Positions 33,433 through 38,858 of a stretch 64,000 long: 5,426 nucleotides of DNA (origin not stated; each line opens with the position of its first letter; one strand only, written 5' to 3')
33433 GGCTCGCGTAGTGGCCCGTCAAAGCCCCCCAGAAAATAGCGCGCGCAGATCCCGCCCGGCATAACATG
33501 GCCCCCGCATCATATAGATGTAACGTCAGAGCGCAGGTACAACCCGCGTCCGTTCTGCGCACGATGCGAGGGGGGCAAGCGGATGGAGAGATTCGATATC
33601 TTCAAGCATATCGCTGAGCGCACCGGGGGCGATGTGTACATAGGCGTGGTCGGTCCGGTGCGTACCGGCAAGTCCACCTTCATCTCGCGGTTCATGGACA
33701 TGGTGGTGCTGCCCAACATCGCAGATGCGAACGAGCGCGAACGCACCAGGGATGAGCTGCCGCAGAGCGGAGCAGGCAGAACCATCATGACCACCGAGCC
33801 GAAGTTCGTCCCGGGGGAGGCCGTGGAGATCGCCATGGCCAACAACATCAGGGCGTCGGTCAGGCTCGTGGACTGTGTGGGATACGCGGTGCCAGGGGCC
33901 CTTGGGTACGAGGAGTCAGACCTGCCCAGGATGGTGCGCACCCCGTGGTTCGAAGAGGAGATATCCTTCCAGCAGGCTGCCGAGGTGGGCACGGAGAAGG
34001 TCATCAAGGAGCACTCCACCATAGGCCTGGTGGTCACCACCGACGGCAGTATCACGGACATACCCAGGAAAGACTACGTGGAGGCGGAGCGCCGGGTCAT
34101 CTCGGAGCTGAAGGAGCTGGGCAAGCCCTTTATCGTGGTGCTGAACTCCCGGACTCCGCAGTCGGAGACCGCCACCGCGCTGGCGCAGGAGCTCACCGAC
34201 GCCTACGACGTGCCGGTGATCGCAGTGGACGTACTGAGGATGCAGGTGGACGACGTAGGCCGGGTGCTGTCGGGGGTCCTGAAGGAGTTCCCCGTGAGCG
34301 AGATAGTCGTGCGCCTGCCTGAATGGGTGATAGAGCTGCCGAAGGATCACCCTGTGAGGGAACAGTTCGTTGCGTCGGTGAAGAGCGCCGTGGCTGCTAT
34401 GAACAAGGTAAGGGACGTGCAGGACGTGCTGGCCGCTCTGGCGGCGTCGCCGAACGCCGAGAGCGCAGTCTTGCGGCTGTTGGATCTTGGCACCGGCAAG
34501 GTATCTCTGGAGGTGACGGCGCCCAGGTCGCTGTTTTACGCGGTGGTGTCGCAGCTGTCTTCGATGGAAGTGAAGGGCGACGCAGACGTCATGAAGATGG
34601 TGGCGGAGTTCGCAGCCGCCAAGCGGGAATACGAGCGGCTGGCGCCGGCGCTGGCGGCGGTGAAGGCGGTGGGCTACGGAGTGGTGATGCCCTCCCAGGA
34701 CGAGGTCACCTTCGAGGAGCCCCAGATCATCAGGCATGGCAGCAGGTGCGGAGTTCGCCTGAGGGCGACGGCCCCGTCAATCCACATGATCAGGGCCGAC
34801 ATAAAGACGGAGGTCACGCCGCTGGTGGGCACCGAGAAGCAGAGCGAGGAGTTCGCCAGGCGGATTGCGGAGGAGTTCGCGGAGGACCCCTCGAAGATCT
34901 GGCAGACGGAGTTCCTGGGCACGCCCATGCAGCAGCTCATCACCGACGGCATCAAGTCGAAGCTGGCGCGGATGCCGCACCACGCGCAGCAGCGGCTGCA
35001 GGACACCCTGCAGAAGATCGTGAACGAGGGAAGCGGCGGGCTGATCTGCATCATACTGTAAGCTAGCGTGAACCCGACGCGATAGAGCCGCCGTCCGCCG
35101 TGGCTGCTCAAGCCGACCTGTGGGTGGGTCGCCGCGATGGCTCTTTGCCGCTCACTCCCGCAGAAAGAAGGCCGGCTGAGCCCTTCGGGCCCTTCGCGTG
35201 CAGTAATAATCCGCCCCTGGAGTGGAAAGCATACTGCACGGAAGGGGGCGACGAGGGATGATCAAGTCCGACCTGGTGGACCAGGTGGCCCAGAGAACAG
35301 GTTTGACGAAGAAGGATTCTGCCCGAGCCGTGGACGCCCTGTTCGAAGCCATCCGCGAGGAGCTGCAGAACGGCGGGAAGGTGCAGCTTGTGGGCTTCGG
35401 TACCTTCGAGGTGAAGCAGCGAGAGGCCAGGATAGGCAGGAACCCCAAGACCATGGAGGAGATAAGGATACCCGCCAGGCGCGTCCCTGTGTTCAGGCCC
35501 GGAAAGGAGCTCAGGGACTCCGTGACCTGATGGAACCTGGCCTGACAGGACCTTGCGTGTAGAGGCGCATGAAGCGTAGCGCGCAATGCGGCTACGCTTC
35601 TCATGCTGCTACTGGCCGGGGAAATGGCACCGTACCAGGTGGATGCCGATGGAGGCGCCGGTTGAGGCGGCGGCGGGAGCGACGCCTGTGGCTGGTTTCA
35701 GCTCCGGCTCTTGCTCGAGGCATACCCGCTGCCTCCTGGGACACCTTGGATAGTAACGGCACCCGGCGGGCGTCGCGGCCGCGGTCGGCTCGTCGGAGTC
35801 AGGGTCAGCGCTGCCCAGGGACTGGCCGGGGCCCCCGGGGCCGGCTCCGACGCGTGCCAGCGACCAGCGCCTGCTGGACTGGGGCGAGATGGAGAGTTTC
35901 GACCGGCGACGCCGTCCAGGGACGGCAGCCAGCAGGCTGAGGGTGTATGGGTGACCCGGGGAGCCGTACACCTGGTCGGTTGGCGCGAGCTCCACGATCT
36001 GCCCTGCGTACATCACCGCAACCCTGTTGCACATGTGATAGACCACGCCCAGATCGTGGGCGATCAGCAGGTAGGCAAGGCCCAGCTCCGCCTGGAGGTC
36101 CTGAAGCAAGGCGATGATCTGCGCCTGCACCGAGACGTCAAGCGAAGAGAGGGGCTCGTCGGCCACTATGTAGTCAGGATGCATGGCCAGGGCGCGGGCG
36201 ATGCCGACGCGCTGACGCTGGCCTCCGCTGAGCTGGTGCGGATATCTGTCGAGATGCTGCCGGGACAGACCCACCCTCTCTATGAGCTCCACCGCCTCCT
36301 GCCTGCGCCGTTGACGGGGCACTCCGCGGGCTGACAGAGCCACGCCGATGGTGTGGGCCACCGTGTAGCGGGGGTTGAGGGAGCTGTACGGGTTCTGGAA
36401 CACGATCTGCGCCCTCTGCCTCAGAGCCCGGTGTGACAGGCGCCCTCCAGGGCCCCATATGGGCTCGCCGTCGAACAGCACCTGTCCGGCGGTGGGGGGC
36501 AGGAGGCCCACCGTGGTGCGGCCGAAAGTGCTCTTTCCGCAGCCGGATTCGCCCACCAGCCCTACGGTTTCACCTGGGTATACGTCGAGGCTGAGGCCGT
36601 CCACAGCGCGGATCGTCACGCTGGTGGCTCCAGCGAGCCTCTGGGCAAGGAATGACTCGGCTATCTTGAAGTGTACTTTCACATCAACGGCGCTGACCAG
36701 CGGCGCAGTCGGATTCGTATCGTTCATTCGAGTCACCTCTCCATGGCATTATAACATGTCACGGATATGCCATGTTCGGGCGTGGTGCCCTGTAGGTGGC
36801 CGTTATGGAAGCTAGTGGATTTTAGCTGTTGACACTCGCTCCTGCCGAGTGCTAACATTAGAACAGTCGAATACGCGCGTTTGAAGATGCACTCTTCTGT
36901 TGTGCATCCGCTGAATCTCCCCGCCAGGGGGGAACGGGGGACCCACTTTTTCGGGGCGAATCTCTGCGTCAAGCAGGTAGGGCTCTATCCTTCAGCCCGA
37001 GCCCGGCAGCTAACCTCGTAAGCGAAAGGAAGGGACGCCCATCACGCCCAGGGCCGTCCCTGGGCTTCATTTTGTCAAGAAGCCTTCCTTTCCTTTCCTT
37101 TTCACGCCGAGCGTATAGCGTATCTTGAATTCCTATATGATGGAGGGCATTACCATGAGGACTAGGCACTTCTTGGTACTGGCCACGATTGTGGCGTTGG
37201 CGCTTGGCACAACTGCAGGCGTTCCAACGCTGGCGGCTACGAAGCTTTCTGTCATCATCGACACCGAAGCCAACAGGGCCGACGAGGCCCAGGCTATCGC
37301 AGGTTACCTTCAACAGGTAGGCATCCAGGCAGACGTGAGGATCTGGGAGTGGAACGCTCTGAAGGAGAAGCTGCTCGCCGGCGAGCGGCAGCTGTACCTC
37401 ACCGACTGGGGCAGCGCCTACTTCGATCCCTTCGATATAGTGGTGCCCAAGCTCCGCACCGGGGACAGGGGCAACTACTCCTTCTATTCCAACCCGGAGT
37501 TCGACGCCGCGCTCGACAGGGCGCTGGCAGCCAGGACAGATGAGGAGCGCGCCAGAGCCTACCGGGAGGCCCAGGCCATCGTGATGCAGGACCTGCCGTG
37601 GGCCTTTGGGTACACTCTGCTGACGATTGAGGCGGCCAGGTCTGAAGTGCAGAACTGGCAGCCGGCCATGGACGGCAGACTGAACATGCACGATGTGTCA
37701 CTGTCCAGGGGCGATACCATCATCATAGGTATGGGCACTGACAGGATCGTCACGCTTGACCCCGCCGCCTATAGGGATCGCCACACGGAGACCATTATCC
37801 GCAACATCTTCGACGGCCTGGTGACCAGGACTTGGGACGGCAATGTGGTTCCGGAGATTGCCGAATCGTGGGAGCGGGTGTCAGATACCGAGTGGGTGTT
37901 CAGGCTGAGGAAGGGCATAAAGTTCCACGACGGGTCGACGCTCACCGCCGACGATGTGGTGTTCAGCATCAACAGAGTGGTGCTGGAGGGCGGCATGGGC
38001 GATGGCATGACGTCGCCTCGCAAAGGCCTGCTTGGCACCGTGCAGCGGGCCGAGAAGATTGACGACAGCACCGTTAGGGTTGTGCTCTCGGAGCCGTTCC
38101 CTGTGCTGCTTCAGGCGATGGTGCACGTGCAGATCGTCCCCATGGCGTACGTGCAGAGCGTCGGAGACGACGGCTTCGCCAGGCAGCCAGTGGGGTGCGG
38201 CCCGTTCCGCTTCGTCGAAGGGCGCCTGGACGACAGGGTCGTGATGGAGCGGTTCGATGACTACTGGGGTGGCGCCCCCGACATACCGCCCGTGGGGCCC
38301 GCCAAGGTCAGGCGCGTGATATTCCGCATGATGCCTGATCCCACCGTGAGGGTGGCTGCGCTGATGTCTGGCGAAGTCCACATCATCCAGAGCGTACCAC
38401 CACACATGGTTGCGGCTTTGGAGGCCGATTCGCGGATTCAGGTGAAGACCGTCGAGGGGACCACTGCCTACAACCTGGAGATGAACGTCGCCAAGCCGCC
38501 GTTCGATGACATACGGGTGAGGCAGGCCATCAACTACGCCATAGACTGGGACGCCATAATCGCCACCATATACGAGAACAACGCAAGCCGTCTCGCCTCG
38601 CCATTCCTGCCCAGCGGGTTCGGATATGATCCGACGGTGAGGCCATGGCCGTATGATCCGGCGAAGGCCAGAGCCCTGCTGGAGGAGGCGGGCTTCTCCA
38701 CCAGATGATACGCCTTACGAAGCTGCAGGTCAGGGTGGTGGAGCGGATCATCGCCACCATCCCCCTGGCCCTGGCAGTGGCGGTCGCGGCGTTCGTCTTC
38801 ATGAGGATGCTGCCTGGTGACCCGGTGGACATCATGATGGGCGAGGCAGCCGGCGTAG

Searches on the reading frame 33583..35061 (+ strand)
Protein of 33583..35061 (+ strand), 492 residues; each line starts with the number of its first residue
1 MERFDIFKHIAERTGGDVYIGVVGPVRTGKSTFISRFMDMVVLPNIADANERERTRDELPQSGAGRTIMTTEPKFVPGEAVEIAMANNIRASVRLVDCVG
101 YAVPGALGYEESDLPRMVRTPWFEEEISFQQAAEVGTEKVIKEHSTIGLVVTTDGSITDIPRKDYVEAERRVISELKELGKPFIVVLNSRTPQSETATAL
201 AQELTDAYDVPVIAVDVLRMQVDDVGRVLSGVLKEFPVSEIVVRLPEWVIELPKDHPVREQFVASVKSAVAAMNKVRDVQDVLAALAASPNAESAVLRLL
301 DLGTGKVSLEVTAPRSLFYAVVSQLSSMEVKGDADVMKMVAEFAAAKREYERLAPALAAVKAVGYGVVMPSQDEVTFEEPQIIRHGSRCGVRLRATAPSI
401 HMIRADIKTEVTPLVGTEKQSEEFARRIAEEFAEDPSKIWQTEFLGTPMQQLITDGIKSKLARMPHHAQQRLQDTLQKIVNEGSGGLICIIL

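Call 38: search_protein_families(library=pfam, proteins=[window:33583-35061:+], max_evalue=0.00001)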
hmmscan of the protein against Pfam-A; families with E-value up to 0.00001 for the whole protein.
window:33583-35061:+ (492 aa): 3 families
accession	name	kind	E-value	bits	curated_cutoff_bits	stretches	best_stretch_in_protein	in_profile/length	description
PF09547.16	SpoIVA_ATPase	-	1.4e-115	385.1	26.6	1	1-237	1-237/237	Stage IV sporulation protein A, ATPase domain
PF20438.3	SpoIVA_middle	-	1.2e-60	205.1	25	1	238-416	1-179/179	Stage IV sporulation protein A, middle domain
PF20439.3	SpoIVA_C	-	1.9e-29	102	25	1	417-492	1-76/76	Sporulation stage IV protein A, C-terminal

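Call 57: find_homologous_proteins(query=window:33583-35058:+, max_evalue=1e-50)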
Query window:33583-35058:+ (492 aa): 8000 proteins with E <= 1e-50 among 8000 candidates; the best 120 are listed.
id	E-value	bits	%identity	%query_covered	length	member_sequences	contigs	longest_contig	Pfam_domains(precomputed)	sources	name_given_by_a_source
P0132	0.0e+0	1066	100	100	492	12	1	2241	PF09547.17,PF20438.4,PF20439.4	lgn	-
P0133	1.1e-279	946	86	100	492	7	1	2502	PF09547.17,PF20438.4,PF20439.4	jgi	-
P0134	6.2e-264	894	81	100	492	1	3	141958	PF09547.17,PF20438.4,PF20439.4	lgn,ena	-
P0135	2.8e-233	793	73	100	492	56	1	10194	PF09547.17,PF20438.4,PF20439.4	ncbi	-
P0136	1.6e-232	790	72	100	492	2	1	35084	PF09547.17,PF20438.4,PF20439.4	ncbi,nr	ncbi:MAG: stage IV sporulation protein A [Firmicutes bacterium]|nr:stage IV sporulation protein A [B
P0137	2.2e-227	774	70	100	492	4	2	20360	PF09547.17,PF20438.4,PF20439.4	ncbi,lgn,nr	ncbi:MAG: stage IV sporulation protein A [Firmicutes bacterium]|nr:stage IV sporulation protein A [B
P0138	3.2e-227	773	70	100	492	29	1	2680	PF09547.17,PF20438.4,PF20439.4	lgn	-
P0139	2.4e-224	764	70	100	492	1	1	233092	PF09547.17,PF20438.4,PF20439.4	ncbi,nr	ncbi:MAG: stage IV sporulation protein A [Clostridia bacterium]|nr:stage IV sporulation protein A [C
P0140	4.3e-211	720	65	100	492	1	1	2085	PF09547.17,PF20438.4,PF20439.4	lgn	-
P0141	3.8e-203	694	62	100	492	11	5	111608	PF09547.17,PF20438.4,PF20439.4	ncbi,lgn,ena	-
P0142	1.6e-197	675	61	100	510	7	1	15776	PF09547.17,PF20438.4,PF20439.4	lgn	-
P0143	2.6e-192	658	60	100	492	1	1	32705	PF09547.17,PF20438.4,PF20439.4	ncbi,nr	ncbi:MAG TPA: stage IV sporulation protein A [Firmicutes bacterium]|nr:stage IV sporulation protein 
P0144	2.8e-192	658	60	100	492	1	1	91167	PF09547.17,PF20438.4,PF20439.4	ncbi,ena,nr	ncbi:MAG TPA: stage IV sporulation protein A [Firmicutes bacterium]|nr:stage IV sporulation protein 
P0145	1.7e-191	655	60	100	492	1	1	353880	PF09547.17,PF20438.4,PF20439.4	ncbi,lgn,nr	ncbi:MAG: stage IV sporulation protein A [Firmicutes bacterium]|nr:stage IV sporulation protein A [B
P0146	2.2e-191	655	60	100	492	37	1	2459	PF09547.17,PF20438.4,PF20439.4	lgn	-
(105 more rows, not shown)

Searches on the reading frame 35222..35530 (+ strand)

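Call 38: search_protein_families(library=pfam, proteins=[window:35222-35530:+], max_evalue=0.00001)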
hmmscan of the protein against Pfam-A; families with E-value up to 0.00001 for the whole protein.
window:35222-35530:+ (102 aa): 2 families
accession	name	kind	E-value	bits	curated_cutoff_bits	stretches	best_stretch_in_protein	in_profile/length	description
PF00216.26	Bac_DNA_binding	-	3.1e-36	123.9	22.4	1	13-101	1-89/90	Bacterial DNA-binding protein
PF18291.6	HU-HIG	-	4.1e-09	37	26.2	1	16-101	35-118/125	HU domain fused to wHTH, Ig, or Glycine-rich motif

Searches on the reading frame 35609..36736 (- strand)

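Call 38: search_protein_families(library=pfam, proteins=[window:35609-36736:-], max_evalue=0.00001)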
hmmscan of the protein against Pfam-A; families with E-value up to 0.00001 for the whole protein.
window:35609-36736:- (375 aa): 2 families
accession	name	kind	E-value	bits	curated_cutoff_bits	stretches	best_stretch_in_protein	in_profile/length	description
PF00005.33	ABC_tran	-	3.1e-33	115.7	25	1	46-196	2-136/137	ABC transporter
PF08352.17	oligo_HPY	-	1.4e-11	45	27.1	0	248-280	1-33/65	Oligopeptide/dipeptide transporter, C-terminal region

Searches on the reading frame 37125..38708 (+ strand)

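Call 38: search_protein_families(library=pfam, proteins=[window:37125-38708:+], max_evalue=0.00001)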
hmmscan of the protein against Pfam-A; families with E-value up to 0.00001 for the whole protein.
window:37125-38708:+ (527 aa): 1 family
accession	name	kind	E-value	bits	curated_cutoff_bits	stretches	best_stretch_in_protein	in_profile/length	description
PF00496.27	SBP_bac_5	-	1.3e-88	298.1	32.4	2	240-525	1-279/368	Bacterial extracellular solute-binding proteins, family 5 Middle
